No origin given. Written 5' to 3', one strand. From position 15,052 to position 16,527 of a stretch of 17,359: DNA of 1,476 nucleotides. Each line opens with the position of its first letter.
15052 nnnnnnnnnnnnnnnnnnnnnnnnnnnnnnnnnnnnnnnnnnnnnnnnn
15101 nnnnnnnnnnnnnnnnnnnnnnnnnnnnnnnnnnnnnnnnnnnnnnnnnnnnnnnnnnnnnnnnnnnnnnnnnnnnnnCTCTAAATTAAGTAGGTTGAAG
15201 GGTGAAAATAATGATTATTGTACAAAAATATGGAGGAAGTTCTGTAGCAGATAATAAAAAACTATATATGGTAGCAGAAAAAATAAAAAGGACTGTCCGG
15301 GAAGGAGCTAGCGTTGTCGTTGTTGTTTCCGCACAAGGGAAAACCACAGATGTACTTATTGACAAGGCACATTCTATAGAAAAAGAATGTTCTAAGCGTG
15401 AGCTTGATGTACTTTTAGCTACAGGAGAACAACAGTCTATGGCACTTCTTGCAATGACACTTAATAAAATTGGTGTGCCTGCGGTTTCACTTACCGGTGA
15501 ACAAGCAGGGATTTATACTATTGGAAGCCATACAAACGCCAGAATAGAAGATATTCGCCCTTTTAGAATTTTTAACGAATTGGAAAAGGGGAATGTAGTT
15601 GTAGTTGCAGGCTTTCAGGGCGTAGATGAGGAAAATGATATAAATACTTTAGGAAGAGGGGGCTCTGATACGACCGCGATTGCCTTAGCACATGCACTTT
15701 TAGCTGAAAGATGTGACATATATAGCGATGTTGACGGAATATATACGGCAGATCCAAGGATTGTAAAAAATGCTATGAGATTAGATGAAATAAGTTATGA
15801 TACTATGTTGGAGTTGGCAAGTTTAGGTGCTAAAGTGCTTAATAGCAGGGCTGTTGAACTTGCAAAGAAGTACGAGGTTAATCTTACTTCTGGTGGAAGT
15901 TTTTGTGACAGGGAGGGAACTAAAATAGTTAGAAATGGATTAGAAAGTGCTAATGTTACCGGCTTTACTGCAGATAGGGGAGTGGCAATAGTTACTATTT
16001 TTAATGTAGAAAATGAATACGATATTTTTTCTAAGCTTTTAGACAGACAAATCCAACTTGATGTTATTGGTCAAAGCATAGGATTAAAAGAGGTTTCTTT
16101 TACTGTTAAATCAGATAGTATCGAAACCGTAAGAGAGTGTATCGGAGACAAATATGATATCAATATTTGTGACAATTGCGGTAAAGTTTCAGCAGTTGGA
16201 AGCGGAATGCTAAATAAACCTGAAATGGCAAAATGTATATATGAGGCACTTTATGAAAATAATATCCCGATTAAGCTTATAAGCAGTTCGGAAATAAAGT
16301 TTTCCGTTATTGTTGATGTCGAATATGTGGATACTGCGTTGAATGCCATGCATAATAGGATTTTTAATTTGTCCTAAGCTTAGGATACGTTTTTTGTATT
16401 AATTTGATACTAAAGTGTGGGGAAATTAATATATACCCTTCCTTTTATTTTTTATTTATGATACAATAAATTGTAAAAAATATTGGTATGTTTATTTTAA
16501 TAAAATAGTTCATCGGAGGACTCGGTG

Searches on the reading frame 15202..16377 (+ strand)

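Call 5: search_protein_families(library=pfam, proteins=[window:15202-16377:+], max_evalue=0.01)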
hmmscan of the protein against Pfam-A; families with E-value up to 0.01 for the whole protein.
window:15202-16377:+ (391 aa): 3 families
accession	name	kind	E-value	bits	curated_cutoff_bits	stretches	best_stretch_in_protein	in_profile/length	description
PF00696.33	AA_kinase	-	1.7e-53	182.2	24.9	1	4-225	1-227/234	Amino acid kinase family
PF22468.2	ACT_9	-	8.4e-18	64.3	27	1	329-385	1-59/61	ACT domain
PF13840.12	ACT_7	-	6.8e-11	42.3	27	1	324-385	4-65/65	ACT domain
